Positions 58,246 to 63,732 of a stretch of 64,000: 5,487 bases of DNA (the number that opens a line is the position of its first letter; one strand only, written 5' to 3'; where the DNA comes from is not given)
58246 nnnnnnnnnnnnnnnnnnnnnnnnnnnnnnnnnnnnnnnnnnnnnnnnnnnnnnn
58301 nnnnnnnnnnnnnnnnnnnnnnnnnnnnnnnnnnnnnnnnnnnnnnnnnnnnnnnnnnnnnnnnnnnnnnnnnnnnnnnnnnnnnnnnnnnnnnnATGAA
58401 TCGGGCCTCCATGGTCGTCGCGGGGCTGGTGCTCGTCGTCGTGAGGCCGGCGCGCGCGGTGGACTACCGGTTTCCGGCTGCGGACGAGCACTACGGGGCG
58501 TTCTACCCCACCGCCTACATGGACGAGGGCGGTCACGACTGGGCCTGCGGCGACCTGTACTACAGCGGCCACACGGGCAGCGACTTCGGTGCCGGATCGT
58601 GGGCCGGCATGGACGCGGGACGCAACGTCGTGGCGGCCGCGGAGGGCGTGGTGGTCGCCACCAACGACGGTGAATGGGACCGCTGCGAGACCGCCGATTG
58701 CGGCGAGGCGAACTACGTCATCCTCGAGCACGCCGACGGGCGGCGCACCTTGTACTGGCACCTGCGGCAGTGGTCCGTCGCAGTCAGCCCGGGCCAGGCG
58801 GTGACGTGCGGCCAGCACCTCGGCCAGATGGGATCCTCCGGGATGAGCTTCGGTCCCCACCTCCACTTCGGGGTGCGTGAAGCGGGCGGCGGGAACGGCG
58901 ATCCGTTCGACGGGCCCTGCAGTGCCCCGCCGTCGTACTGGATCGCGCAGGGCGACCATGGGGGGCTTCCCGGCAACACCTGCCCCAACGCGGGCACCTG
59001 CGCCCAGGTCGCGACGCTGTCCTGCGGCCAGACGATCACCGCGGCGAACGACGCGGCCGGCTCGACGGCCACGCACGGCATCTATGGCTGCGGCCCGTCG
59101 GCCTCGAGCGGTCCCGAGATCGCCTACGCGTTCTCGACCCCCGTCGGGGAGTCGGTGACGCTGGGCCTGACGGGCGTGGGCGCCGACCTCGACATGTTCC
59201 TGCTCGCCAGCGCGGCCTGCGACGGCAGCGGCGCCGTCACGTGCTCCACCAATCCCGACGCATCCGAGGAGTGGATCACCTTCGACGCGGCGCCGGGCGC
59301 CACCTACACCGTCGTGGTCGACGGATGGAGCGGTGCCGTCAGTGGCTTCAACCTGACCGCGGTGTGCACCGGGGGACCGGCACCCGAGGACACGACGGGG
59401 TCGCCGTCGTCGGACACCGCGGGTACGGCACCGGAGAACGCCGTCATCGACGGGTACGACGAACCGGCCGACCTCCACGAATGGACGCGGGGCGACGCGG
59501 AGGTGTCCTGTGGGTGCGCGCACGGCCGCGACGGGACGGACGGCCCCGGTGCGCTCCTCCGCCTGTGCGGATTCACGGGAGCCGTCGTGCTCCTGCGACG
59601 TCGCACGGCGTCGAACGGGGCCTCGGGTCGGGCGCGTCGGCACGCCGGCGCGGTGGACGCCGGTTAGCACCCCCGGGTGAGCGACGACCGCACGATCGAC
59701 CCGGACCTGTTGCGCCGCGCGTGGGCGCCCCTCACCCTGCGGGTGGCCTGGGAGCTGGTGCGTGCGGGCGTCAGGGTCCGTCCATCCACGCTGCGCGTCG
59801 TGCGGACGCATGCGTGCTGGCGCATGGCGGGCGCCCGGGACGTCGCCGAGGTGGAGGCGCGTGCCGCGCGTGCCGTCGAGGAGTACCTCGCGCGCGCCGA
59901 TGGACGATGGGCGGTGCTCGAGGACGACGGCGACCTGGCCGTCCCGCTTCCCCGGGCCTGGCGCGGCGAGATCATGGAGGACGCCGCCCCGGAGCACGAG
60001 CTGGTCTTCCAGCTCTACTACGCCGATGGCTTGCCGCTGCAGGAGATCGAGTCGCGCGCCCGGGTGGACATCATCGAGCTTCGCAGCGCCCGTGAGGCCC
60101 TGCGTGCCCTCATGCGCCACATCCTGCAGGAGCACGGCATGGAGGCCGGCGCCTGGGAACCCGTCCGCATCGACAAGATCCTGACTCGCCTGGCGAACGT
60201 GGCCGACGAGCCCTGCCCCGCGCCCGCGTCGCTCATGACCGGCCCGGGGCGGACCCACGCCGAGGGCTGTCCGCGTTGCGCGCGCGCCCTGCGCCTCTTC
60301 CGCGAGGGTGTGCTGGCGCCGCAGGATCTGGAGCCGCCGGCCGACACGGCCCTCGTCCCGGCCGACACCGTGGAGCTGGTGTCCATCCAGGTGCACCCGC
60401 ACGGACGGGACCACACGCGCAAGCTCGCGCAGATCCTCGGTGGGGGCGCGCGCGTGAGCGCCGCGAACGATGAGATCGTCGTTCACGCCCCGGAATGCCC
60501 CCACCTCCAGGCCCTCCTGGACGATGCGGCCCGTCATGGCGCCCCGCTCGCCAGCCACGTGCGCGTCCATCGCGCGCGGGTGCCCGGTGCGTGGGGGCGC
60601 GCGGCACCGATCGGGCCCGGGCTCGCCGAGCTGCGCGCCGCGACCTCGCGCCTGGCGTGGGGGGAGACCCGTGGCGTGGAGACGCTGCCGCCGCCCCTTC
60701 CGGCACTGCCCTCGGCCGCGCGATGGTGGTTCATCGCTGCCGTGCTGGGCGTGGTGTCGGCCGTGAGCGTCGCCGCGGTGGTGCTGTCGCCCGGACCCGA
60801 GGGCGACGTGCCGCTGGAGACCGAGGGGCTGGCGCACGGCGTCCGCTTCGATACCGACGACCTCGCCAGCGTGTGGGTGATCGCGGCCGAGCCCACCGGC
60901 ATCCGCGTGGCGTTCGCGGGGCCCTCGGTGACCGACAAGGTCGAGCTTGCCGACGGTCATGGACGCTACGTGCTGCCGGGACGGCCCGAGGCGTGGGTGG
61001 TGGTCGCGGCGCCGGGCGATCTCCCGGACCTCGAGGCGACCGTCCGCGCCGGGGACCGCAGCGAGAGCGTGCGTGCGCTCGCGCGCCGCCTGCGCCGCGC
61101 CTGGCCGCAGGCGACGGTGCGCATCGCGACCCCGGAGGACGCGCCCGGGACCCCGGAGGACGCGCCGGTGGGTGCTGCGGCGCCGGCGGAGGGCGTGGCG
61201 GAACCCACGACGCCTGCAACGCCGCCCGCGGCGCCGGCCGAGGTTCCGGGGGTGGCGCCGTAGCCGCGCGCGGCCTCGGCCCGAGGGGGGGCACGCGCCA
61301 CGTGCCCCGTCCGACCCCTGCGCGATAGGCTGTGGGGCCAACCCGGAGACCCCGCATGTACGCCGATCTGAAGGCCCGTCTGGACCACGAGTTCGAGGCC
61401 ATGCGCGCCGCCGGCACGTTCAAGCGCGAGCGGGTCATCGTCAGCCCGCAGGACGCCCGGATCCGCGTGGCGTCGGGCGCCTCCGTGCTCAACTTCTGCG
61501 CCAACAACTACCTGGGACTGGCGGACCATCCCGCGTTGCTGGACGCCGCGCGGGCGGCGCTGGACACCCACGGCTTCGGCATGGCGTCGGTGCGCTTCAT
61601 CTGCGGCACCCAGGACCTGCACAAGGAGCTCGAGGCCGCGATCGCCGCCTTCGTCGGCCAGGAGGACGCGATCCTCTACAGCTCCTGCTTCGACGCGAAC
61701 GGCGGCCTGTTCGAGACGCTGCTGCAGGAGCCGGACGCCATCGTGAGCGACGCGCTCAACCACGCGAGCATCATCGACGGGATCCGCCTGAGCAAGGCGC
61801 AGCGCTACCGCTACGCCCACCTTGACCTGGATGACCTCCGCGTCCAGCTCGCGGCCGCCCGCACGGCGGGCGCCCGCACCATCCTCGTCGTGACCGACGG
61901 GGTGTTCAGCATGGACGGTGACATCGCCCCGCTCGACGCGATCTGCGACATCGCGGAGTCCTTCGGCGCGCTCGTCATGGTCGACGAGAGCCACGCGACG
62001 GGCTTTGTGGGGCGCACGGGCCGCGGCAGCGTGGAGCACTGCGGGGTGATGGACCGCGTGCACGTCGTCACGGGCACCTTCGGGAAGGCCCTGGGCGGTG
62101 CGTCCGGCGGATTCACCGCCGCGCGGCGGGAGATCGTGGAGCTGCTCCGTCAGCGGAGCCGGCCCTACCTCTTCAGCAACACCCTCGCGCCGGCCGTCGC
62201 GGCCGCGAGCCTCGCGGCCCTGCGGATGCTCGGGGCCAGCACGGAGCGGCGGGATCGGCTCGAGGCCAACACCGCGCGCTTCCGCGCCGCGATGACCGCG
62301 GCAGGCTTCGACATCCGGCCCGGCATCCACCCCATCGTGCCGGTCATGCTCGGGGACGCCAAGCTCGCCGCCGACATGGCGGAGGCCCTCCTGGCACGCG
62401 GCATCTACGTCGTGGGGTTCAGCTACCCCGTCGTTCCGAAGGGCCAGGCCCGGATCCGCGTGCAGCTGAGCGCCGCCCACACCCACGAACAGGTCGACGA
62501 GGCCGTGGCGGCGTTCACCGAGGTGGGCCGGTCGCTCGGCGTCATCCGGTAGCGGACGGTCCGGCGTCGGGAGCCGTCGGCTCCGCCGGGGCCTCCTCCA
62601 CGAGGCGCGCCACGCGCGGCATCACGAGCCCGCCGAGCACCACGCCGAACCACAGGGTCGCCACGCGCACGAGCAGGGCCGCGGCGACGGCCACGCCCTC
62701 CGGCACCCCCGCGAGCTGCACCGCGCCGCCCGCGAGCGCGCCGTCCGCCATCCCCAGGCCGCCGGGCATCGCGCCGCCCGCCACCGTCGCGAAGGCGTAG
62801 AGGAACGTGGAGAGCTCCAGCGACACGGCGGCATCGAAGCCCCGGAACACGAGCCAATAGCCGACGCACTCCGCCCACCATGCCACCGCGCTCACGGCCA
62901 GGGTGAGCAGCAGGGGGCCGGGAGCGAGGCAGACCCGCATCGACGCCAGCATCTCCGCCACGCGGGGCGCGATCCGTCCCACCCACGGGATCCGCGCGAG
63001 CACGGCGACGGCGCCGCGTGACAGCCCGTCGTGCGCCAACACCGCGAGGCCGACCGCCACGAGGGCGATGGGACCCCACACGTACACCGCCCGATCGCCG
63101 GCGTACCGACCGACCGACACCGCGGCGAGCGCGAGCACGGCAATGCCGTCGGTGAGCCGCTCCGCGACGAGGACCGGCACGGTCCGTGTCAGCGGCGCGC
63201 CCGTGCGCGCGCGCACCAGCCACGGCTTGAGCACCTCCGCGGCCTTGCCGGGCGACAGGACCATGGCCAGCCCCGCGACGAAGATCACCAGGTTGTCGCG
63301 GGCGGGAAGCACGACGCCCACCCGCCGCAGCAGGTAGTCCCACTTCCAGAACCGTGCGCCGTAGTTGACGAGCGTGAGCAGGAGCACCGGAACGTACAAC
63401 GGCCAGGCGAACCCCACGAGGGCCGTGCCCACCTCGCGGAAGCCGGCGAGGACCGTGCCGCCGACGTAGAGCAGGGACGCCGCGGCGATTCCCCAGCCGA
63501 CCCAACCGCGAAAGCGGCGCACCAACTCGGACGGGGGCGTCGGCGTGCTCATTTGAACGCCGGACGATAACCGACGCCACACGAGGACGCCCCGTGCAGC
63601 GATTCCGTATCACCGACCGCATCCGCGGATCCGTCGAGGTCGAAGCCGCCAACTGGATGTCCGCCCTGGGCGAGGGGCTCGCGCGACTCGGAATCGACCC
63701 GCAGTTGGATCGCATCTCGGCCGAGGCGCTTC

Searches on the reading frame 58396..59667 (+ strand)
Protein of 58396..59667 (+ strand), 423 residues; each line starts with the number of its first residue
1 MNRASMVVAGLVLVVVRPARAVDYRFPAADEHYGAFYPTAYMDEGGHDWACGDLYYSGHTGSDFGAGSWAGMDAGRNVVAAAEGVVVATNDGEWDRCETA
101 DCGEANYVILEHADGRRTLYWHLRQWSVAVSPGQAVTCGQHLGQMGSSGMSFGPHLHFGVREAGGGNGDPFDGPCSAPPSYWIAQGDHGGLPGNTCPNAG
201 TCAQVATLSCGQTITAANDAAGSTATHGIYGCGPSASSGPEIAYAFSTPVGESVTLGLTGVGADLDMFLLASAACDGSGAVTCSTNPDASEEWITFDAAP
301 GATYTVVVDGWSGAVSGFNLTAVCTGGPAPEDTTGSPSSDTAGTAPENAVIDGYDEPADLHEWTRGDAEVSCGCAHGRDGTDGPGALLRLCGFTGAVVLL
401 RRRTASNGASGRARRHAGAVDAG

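Call 4: search_protein_families(library=pfam, max_evalue=0.01, proteins=[window:58396-59667:+])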
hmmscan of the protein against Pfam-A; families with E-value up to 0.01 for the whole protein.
window:58396-59667:+ (423 aa): 2 families
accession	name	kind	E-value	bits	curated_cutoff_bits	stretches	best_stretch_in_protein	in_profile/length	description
PF01551.29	Peptidase_M23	-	4.3e-20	72.1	28.7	1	71-164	9-91/96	Peptidase family M23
PF04151.21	PPC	-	5.3e-05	24.5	25.9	1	244-310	5-70/70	Bacterial pre-peptidase C-terminal domain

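Call 5: search_protein_families(library=ncbifam, max_evalue=0.01, proteins=[window:58396-59667:+])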
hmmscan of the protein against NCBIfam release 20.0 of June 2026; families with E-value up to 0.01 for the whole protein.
window:58396-59667:+ (423 aa): 14 families
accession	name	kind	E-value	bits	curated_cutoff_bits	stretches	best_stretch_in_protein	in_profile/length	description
NF052530.1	Heli_ShapePgp3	exception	2.3e-11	43.3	300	1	57-167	165-257/270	peptidoglycan metallopeptidase Pgp3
NF052336.1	PdgHdaseHSB100310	equivalog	2.4e-11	43.6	500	1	78-164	62-145/316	peptidoglycan hydrolase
NF050804.1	CellDivDipMCaul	equivalog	1.5e-09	37.2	900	1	58-163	513-616/634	cell division endopeptidase DipM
NF008652.0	PRK11649.1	equivalog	3.2e-09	36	341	1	72-160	320-397/439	murein DD-endopeptidase MepM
NF053825.1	PdgNdpepShyA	equivalog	5.1e-09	35.3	700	1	59-160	296-380/425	peptidoglycan DD-endopeptidase ShyA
NF053824.1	PdgNdpepShyC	equivalog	5e-08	32.3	700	1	75-159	306-379/429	peptidoglycan DD-endopeptidase ShyC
NF052529.1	PG_M23_Pgp6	exception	7e-07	28.3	600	1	106-161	367-420/452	peptidoglycan metallopeptidase Pgp6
NF041208.1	celldiv_DipM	equivalog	3.7e-05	23.1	740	1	74-162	328-406/419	cell division endopeptidase DipM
NF047755.1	LIC_10271_M23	exception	0.0001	22.2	180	1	103-147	146-188/207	LIC_10271 family cell wall hydrolase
NF008123.1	PRK10871.1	equivalog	0.00013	21.5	311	1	77-164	269-353/365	murein hydrolase activator NlpD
NF040883.1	amid_act_ActS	equivalog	0.00027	20.3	375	1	74-161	145-221/242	amidase activator ActS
NF053738.1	S2SprSpoIIQBc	equivalog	0.00061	19.5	250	1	104-164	154-214/232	stage II sporulation protein SpoIIQ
NF008644.1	PRK11637.1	equivalog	0.0015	17.6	270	1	78-164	290-374/385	murein hydrolase activator EnvC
NF004799.0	PRK06148.1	subfamily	0.0017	16.3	1128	1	74-160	450-537/1015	hypothetical protein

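Call 33: find_related_loci(query=window:58396-59667:+, collection=genome_contigs, flank=10000)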
Query window:58396-59667:+ (423 aa) in genome_contigs; peptide patterns used: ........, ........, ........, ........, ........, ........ (x = any residue, [..] = any of these).
59 stretches matched a pattern; 1 encode a relative of the query (tblastn E <= 1e-3); 1 distinct loci.
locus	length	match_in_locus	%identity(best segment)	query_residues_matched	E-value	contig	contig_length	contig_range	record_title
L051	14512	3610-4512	76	24-324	7e-140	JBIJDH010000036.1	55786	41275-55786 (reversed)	MAG: Myxococcota bacterium isolate ME2006-08-22D15_3300044611_group2_bin215 Rohwer_bin1508_scaffold_276_c1, whole genome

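Call 79: search_protein_families(library=padloc, max_evalue=0.001, proteins=[window:58396-59667:+])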
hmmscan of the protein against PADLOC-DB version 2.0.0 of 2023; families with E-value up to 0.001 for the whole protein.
window:58396-59667:+ (423 aa): 0 families

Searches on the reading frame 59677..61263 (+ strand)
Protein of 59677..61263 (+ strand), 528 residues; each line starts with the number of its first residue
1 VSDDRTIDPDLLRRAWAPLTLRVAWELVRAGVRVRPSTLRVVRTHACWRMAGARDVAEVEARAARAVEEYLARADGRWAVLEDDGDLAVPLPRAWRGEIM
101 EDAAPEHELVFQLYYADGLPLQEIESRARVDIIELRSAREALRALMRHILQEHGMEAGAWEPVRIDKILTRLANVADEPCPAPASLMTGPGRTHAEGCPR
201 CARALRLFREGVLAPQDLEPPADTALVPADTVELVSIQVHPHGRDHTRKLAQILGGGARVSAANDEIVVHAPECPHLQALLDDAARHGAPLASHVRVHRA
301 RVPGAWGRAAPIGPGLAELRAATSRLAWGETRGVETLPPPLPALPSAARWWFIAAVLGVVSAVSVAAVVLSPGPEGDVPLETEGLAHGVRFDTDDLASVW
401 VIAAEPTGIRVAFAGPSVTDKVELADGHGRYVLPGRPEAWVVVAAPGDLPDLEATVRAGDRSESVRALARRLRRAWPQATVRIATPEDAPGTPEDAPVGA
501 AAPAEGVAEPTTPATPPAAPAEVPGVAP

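Call 4: search_protein_families(library=pfam, max_evalue=0.01, proteins=[window:59677-61263:+])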
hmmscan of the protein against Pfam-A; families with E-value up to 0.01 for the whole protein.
window:59677-61263:+ (528 aa): 0 families

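Call 5: search_protein_families(library=ncbifam, max_evalue=0.01, proteins=[window:59677-61263:+])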
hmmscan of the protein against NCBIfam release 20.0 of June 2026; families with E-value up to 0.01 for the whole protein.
window:59677-61263:+ (528 aa): 0 families

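Call 62: search_protein_families(library=ncbifam, max_evalue=10, proteins=[window:59677-61263:+])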
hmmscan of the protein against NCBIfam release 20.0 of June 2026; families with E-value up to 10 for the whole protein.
window:59677-61263:+ (528 aa): 0 families

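Call 69: find_homologous_proteins(query=window:59677-61263:+)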
Query window:59677-61263:+ (528 aa): 21 proteins with E <= 0.001 among 8000 candidates.
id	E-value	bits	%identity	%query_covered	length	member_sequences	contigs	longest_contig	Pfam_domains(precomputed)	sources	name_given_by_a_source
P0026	0.0e+0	1146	99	100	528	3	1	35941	-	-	-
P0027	6.0e-283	957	87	94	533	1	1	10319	-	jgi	jgi:hypothetical protein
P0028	7.6e-281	950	86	95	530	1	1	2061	-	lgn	-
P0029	7.7e-133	462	48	96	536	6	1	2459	-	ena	-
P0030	3.0e-130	453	48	95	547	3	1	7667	-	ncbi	-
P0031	1.5e-129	451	49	98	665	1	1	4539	-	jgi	jgi:hypothetical protein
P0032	1.5e-111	392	47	90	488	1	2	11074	-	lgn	-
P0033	5.3e-108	380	45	89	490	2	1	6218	-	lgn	-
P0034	3.9e-104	367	44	90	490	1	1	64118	-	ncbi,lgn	-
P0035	8.5e-104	366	45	89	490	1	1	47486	-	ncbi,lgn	-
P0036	1.2e-103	366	45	90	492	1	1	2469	-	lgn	-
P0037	3.6e-103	364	44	90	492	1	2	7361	-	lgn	-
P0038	7.7e-103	363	43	90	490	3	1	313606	-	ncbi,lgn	ncbi:MAG: hypothetical protein V4850_05420 [Myxococcota bacterium]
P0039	7.4e-102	360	46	83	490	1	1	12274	-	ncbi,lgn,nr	ncbi:MAG: hypothetical protein Q8P41_14705 [Pseudomonadota bacterium]|nr:hypothetical protein [Pseud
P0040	1.3e-101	359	45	84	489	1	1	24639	-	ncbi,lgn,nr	ncbi:MAG: hypothetical protein Q8P18_20330 [Pseudomonadota bacterium]|nr:hypothetical protein [Pseud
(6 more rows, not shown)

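Call 70: find_encoding_contigs(protein=P0027, flank=10000, max_places=3)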
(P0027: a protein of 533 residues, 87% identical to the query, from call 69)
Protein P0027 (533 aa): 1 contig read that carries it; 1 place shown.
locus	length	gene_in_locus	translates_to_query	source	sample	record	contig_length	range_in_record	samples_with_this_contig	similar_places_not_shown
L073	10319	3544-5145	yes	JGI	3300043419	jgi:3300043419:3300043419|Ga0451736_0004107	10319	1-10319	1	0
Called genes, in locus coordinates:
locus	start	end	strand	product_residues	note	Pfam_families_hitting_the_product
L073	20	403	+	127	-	PF14240:YHYH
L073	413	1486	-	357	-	PF13646:HEAT_2 (weak), PF03130:HEAT_PBS (faint), PF13646:HEAT_2 (weak)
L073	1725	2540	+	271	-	-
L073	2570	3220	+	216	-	-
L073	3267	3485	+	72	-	-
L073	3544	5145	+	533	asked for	-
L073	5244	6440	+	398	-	PF00155:Aminotran_1_2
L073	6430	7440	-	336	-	PF03706:LPG_synthase_TM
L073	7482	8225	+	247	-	PF01590:GAF, PF13185:GAF_2 (weak)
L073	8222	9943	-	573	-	PF13472:Lipase_GDSL_2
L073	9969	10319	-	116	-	?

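Call 71: find_encoding_contigs(protein=P0030, flank=8000, max_places=3)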
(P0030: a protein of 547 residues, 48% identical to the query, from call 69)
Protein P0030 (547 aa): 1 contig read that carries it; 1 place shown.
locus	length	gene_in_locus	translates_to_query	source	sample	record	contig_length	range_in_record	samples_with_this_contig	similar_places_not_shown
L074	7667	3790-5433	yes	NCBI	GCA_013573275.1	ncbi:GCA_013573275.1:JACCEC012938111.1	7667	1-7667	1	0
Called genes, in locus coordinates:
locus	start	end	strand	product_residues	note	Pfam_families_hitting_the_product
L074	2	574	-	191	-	?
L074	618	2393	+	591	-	PF13522:GATase_6 (weak), PF13537:GATase_7, PF00733:Asn_synthase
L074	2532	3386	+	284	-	PF02666:PS_Dcarbxylase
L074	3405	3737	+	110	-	PF04342:DMT_6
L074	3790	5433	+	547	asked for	-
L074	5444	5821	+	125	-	-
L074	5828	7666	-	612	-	?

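Call 79: search_protein_families(library=padloc, max_evalue=0.001, proteins=[window:59677-61263:+])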
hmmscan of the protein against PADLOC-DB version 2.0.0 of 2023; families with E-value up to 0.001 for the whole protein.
window:59677-61263:+ (528 aa): 0 families

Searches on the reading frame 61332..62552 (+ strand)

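Call 7: search_protein_families(library=pfam, max_evalue=0.001, proteins=[window:61332-62552:+])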
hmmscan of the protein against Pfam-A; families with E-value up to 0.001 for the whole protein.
window:61332-62552:+ (406 aa): 2 families
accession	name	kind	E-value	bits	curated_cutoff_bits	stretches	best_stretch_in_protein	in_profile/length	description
PF00155.27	Aminotran_1_2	-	1.8e-71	241.7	19.7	1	51-395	2-361/361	Aminotransferase class I and II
PF00464.25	SHMT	-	0.00018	20.7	27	1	198-274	183-254/399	Serine hydroxymethyltransferase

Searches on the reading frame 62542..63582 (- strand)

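Call 7: search_protein_families(library=pfam, max_evalue=0.001, proteins=[window:62542-63582:-])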
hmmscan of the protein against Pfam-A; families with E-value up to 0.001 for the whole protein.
window:62542-63582:- (346 aa): 1 family
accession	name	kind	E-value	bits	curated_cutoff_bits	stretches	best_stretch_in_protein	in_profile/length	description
PF03706.18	LPG_synthase_TM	-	5.3e-34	118.5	33.4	1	33-317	2-302/302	Lysylphosphatidylglycerol synthase TM region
